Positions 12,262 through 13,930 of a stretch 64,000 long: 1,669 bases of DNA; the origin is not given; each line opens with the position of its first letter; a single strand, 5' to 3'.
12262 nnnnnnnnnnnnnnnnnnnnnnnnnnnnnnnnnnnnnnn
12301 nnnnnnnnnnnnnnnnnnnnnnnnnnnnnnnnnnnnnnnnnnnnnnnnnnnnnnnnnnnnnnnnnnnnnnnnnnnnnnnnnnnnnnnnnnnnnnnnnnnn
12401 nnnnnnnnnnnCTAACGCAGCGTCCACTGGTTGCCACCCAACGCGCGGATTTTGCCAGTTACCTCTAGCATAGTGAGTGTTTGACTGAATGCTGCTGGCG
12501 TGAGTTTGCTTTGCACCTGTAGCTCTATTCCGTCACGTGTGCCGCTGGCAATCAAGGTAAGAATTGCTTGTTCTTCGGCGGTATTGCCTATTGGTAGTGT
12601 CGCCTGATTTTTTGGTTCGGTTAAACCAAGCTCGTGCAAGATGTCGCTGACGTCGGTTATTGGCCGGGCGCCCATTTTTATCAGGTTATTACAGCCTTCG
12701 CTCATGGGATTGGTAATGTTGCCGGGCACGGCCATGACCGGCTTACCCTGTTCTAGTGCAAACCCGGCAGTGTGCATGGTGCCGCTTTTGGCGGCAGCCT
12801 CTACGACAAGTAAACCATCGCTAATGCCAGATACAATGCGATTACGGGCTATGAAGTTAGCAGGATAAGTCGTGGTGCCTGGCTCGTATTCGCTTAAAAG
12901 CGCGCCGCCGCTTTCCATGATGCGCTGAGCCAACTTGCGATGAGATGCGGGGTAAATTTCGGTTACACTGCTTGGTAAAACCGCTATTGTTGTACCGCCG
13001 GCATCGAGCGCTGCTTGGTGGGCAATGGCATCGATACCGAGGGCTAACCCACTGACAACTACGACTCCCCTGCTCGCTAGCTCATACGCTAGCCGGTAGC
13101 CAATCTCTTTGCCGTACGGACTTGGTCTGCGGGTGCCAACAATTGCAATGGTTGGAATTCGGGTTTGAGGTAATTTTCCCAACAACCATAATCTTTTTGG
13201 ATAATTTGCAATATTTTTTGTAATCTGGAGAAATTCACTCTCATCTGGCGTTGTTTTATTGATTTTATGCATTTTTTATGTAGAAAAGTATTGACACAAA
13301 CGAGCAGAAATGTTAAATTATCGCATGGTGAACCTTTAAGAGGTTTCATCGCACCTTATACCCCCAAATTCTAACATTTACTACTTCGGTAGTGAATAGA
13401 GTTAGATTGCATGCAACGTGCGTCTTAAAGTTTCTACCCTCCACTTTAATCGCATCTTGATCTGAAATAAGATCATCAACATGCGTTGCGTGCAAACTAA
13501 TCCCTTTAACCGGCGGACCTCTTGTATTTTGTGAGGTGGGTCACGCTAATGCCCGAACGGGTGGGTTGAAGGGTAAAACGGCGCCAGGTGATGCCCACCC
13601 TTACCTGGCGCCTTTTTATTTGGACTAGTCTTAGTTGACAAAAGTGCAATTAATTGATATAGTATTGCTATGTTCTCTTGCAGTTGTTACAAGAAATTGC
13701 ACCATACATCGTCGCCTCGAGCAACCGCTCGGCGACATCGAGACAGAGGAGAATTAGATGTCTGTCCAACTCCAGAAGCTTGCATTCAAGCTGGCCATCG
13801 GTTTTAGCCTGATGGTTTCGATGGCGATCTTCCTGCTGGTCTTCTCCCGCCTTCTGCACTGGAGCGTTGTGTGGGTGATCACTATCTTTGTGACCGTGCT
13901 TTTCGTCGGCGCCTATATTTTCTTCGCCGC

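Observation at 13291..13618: Second orphan structured RNA (~290 nt) between dprA and a small membrane-protein gene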

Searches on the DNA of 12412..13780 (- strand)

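Call 4: search_rna_families(source=window, start=13200, end=13780, threshold=evalue, max_evalue=10, show_alignments=3)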
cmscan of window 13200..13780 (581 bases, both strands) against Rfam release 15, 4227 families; matches with E-value up to 10: 3.
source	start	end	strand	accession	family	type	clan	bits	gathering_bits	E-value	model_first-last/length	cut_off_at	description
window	13394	13506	+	RF00704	MIR397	Gene; miRNA;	-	21.3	55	0.23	1-117/117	no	MIR397 microRNA precursor family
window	13575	13695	-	RF00082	SraG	Gene; sRNA;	-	16.5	50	2.8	1-177/177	no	SraG RNA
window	13488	13589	-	RF01986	ZEB2_AS1_3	Gene; lncRNA;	-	12.4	55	4.2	1-100/100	no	ZEB2 antisense RNA 1 conserved region 3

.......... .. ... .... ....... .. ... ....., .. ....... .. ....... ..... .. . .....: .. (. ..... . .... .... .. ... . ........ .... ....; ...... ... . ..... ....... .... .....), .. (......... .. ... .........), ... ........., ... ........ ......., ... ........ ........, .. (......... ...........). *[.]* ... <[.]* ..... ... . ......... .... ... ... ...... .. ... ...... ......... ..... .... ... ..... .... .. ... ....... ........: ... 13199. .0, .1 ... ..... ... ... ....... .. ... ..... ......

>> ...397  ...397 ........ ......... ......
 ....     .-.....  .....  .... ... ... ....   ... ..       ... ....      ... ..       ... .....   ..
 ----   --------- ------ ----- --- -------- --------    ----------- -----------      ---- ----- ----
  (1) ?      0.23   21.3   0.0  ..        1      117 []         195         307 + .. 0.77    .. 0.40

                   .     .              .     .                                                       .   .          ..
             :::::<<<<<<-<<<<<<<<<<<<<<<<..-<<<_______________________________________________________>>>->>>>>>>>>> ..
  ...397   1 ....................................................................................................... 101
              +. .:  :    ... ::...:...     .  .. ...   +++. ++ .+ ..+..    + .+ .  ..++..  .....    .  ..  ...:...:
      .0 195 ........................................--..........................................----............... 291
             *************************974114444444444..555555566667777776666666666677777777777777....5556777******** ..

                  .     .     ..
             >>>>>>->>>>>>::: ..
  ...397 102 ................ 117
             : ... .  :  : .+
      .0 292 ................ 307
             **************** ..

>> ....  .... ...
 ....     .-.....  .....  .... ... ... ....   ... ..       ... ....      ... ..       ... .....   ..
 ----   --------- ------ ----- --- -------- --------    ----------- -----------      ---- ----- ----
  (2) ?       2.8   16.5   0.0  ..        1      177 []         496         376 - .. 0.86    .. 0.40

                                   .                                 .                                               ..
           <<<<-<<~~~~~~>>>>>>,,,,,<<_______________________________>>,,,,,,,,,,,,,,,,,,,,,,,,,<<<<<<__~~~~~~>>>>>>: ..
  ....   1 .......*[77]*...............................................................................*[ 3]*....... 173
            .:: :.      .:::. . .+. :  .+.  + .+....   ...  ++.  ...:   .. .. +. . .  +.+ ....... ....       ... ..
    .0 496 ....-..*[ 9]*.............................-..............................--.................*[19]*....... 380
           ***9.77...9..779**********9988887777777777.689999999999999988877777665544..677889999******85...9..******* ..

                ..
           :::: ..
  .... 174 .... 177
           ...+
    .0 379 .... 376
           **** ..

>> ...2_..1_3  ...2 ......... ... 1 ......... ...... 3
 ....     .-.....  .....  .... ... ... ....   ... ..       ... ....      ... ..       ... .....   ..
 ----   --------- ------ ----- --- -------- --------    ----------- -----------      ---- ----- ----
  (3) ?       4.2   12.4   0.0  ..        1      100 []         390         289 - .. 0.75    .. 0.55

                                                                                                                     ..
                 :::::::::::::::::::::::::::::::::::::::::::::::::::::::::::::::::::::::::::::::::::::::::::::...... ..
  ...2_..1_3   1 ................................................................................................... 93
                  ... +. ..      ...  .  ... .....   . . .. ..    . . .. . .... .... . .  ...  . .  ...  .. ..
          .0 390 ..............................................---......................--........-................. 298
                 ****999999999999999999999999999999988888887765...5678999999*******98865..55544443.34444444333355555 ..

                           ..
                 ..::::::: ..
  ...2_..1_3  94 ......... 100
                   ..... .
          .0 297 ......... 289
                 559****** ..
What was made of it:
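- Even at E<=10 on a 581-nt query, no RNase P, 6S, SRP or tmRNA model appears (call 4).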

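Call 21: search_rna_families(sources=[L001, L002, L004, L006, L007, L009, L011, L014, L019, L022, L023, L028, L029, L030, L034, L046, L062], threshold=gathering)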
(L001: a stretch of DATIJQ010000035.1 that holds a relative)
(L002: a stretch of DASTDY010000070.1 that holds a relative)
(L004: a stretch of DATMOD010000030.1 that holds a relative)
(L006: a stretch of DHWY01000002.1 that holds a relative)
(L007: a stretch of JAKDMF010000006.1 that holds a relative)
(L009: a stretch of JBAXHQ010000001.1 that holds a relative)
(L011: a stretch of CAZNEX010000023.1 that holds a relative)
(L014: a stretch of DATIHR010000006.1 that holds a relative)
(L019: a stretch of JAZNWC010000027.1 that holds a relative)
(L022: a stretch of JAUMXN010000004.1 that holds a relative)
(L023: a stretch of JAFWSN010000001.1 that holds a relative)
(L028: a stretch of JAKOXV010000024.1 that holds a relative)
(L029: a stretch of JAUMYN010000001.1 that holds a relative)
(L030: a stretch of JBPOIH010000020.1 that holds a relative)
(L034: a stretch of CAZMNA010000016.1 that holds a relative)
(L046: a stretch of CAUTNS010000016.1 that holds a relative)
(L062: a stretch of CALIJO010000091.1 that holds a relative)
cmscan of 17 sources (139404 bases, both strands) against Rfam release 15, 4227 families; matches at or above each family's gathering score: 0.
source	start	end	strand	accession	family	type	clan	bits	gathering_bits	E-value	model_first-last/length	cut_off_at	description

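Call 33: build_rna_model(alignment_id=A3)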
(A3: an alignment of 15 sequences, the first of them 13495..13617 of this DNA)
Model R1 built from alignment A3 (15 sequences, 144 columns); structure: RNAalifold consensus.
model positions 123; base pairs 34; branch points 1; effective number of sequences 1.39; information 0.59 bits per position. Calibrated on 0.2 Mb of random sequence (short: E-values are rough).
structure used (alignment columns):
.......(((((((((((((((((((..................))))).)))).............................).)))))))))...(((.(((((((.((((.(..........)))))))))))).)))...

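Call 34: search_with_rna_model(model_id=R1, sources=[window, L001, L002, L003, L004, L005, L006, L007, L008, L009, L010, L011, L012, L013, L014, L015, L016, L017, L018, L019, L020, L021, L022, L023, L024, L025, L026, L027, L028, L029, L030, L031, L032, L033, L034, L035, L036, L037, L038, L039, L040, L041, L042, L043, L044, L045, L046, L047, L048, L049, L050, L051, L052, L053, L054, L055, L056, L057, L058, L059, L060, L061, L062, L063, L064, L065, L066, L067, L068, L069, L070, L071, L072, L073, L074, L075, L076, L077, L078, L079, L080], max_evalue=1, make_alignment=true)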
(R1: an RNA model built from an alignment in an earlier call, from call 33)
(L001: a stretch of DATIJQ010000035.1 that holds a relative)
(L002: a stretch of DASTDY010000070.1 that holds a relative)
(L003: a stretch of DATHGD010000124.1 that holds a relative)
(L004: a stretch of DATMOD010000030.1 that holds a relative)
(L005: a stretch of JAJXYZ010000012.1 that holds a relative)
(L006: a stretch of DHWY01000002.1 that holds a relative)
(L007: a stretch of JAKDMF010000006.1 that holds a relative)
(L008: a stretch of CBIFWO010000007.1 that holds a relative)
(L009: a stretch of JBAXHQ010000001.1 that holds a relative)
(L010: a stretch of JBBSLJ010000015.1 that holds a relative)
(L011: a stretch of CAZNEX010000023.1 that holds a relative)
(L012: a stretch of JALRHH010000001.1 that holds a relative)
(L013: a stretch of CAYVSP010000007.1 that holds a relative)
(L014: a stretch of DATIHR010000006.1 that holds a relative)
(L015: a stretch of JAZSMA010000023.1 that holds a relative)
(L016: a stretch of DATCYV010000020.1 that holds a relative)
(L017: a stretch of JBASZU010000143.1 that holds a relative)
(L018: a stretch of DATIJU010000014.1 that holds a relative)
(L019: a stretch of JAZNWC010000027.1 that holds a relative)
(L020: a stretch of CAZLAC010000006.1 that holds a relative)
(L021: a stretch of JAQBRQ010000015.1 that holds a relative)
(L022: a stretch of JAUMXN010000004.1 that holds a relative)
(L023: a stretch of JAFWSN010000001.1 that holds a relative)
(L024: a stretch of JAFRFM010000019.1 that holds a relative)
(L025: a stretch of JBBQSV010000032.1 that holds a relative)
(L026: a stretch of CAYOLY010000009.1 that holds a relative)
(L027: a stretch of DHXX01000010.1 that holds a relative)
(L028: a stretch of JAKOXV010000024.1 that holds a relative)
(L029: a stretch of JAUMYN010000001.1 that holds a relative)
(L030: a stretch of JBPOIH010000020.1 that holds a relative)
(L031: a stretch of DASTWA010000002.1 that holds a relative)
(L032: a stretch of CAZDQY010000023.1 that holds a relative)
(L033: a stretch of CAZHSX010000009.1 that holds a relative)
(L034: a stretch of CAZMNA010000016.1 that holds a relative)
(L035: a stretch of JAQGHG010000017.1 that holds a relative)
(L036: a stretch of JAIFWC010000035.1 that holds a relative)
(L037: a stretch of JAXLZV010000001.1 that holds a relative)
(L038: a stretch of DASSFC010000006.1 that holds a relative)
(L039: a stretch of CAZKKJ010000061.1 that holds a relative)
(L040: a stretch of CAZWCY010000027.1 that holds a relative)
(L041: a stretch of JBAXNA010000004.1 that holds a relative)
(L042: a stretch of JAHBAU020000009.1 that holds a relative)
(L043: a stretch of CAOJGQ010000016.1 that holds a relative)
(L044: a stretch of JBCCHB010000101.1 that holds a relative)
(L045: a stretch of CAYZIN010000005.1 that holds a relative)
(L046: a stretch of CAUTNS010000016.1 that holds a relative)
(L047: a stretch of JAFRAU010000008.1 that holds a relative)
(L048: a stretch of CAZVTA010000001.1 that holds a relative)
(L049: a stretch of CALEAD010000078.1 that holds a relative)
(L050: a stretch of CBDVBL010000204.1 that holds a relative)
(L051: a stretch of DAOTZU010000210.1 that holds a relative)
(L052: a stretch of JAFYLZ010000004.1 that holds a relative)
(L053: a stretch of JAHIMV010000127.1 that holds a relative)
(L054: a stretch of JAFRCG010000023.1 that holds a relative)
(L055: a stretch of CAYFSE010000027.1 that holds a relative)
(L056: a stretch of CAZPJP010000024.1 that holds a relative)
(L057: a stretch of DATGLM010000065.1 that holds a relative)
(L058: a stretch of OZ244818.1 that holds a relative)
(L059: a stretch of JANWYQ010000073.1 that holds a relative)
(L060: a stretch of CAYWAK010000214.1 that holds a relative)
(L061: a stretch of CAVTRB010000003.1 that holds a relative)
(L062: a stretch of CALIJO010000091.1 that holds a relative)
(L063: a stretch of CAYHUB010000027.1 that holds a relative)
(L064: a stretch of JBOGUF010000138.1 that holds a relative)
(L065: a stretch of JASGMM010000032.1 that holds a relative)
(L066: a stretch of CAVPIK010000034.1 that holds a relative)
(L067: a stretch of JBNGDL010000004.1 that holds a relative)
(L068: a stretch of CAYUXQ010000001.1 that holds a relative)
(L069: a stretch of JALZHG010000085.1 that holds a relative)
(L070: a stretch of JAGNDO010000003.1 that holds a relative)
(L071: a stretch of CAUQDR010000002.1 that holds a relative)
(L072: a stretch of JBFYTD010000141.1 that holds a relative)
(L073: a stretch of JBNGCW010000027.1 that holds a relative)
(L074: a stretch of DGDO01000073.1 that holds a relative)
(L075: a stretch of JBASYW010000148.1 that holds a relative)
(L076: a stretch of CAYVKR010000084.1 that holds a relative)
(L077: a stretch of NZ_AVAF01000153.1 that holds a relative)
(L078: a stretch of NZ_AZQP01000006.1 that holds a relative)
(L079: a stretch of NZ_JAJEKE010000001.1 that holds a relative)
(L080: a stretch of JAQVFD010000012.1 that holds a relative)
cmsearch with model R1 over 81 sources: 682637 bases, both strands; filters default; matches with E-value up to 1: 56.
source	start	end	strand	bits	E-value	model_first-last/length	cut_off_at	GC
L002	3660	3781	-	132.9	4.7e-30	1-123/123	no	0.54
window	13495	13617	+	132.2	7e-30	1-123/123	no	0.54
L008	1644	1766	-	131.5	1e-29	1-123/123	no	0.55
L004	3681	3801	-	129.2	3.8e-29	1-123/123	no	0.52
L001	3660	3784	-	127.5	1e-28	1-123/123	no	0.52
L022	3639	3774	-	124.8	4.7e-28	1-123/123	no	0.54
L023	3642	3777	-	124.8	4.7e-28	1-123/123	no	0.54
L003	1413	1533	-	123.7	9.1e-28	1-123/123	no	0.57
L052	3631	3766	-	123.7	9.2e-28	1-123/123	no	0.55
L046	3591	3724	-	119.4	1.1e-26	1-123/123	no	0.55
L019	3636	3770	-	116.5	5.4e-26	1-123/123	no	0.53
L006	3696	3814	-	115.5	9.5e-26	1-123/123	no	0.5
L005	3664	3783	-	114.2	2e-25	1-123/123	no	0.52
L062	3600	3732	-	113.2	3.4e-25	1-123/123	no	0.55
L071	3600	3732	-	113.2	3.4e-25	1-123/123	no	0.55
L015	1886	2020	-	113.2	3.4e-25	1-123/123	no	0.56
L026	3628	3762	-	106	2.1e-23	1-123/123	no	0.61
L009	3692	3814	-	100.2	5.8e-22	1-123/123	no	0.49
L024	3643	3781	-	93.5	2.5e-20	1-123/123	no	0.57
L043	3612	3781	-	78.7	1.2e-16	1-123/123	no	0.59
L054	3615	3766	-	76.6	3.9e-16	1-123/123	no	0.59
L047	3604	3755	-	76.6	3.9e-16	1-123/123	no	0.59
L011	539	723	-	76.6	4e-16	1-123/123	no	0.49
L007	2326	2507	-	76.5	4e-16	1-123/123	no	0.49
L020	3616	3765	-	75.6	6.8e-16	1-123/123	no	0.58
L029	3622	3818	-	71.1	8.9e-15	1-123/123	no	0.51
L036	919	1124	-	56.8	3.1e-11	1-123/123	no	0.52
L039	2925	3123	-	52.8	2.9e-10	1-123/123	no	0.54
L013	3446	3608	-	51.9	5e-10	1-123/123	no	0.52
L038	3461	3664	-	49.5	1.9e-09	1-123/123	no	0.57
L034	483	647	-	49.3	2.1e-09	1-123/123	no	0.54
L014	3504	3641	-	40.4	3.5e-07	1-123/123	no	0.59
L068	3498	3572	-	39.7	5e-07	1-123/123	no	0.55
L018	3542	3677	-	38.9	8.2e-07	1-123/123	no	0.58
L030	404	474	-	37.2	2.2e-06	1-123/123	no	0.59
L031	3491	3575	-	36.8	2.7e-06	1-123/123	no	0.51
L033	3715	3836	-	35.8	4.8e-06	1-123/123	no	0.54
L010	3564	3635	-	33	2.3e-05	1-123/123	no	0.51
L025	929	999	-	29.6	0.00016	1-123/123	no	0.55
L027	3434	3510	-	29.5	0.00017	1-123/123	no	0.57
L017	3530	3601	-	29.2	0.0002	1-123/123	no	0.58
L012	3422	3496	-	29.1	0.00022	1-123/123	no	0.59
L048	3535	3614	-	28.7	0.00027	1-123/123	no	0.54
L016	2302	2378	-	27.3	0.00061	1-123/123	no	0.53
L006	3670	3738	+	27.2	0.00063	1-123/123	no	0.36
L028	3468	3527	-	26.6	0.00091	1-123/123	no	0.55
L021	3537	3613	-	24.8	0.0025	1-123/123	no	0.58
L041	3645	3767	-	23.3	0.0057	1-123/123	no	0.43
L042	3471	3550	-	23.3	0.0057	1-123/123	no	0.52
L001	3600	3704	+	22.4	0.0099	1-123/123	no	0.41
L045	3719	3869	-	21.9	0.013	1-123/123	no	0.52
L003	1394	1455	+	21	0.022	1-123/123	no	0.53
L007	2311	2368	+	19.3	0.057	1-123/123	no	0.43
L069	4735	4854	+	16.6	0.26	1-123/123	no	0.61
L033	3756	3891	+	16.3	0.32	1-123/123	no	0.54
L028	3537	3659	-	15.9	0.38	1-123/123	no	0.49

Alignment A4: 56 matches aligned to the model, 370 columns, each read 5' to 3' on its own strand. Consensus structure (alignment columns), stored with it:
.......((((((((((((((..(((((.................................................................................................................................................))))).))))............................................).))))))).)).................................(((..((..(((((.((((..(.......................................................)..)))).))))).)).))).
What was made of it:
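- Model R1 adds 3 more (call 34).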

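Call 35: search_with_rna_model(model_id=R1, sources=[window, L001, L002, L003, L004, L005, L006, L007, L008, L009, L011, L013, L015, L019, L020, L022, L023, L024, L026, L029, L034, L036, L038, L039, L043, L046, L047, L052, L054, L062], max_evalue=1e-8, make_alignment=true)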
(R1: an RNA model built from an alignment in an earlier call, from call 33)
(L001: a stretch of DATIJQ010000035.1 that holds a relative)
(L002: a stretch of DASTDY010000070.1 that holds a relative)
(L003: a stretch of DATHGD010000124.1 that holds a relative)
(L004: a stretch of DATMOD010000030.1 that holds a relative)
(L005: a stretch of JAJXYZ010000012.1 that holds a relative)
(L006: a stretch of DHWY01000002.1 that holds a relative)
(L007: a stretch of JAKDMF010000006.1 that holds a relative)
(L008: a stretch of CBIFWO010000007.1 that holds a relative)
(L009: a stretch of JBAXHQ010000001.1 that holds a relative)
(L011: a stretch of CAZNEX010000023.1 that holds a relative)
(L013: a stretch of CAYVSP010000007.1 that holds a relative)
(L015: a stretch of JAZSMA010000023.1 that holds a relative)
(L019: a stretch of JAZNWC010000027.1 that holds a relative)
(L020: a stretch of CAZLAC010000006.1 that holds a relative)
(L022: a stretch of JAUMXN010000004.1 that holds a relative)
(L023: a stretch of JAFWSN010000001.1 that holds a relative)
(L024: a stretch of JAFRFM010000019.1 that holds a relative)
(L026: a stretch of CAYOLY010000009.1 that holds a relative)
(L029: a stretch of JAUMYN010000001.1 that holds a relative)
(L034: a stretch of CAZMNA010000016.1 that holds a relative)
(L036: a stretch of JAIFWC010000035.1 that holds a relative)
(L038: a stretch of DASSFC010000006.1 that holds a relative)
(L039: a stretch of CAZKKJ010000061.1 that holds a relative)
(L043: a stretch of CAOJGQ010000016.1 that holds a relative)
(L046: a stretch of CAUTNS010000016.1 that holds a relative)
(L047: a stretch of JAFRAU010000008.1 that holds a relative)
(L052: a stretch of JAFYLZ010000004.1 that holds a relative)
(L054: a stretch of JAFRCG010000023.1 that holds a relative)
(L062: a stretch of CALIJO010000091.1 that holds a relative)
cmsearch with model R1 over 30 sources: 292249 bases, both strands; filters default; matches with E-value up to 1e-8: 30.
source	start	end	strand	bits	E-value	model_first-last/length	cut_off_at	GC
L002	3660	3781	-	132.9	2e-30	1-123/123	no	0.54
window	13495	13617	+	132.2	3e-30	1-123/123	no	0.54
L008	1644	1766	-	131.5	4.4e-30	1-123/123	no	0.55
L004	3681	3801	-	129.2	1.6e-29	1-123/123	no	0.52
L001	3660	3784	-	127.5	4.4e-29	1-123/123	no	0.52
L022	3639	3774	-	124.8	2e-28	1-123/123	no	0.54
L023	3642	3777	-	124.8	2e-28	1-123/123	no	0.54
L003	1413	1533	-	123.7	3.9e-28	1-123/123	no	0.57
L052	3631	3766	-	123.7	3.9e-28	1-123/123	no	0.55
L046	3591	3724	-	119.4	4.5e-27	1-123/123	no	0.55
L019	3636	3770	-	116.5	2.3e-26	1-123/123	no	0.53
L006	3696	3814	-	115.5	4.1e-26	1-123/123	no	0.5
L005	3664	3783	-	114.2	8.5e-26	1-123/123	no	0.52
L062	3600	3732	-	113.2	1.5e-25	1-123/123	no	0.55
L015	1886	2020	-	113.2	1.5e-25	1-123/123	no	0.56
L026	3628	3762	-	106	8.8e-24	1-123/123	no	0.61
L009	3692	3814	-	100.2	2.5e-22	1-123/123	no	0.49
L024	3643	3781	-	93.5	1.1e-20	1-123/123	no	0.57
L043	3612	3781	-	78.7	5.2e-17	1-123/123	no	0.59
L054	3615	3766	-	76.6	1.7e-16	1-123/123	no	0.59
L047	3604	3755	-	76.6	1.7e-16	1-123/123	no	0.59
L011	539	723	-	76.6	1.7e-16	1-123/123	no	0.49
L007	2326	2507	-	76.5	1.7e-16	1-123/123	no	0.49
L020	3616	3765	-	75.6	2.9e-16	1-123/123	no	0.58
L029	3622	3818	-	71.1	3.8e-15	1-123/123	no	0.51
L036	919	1124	-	56.8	1.3e-11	1-123/123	no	0.52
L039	2925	3123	-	52.8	1.3e-10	1-123/123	no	0.54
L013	3446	3608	-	51.9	2.1e-10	1-123/123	no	0.52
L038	3461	3664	-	49.5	8.3e-10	1-123/123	no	0.57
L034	483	647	-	49.3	9.1e-10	1-123/123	no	0.54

Alignment A5: 30 matches aligned to the model, 345 columns, each read 5' to 3' on its own strand. Consensus structure (alignment columns), stored with it:
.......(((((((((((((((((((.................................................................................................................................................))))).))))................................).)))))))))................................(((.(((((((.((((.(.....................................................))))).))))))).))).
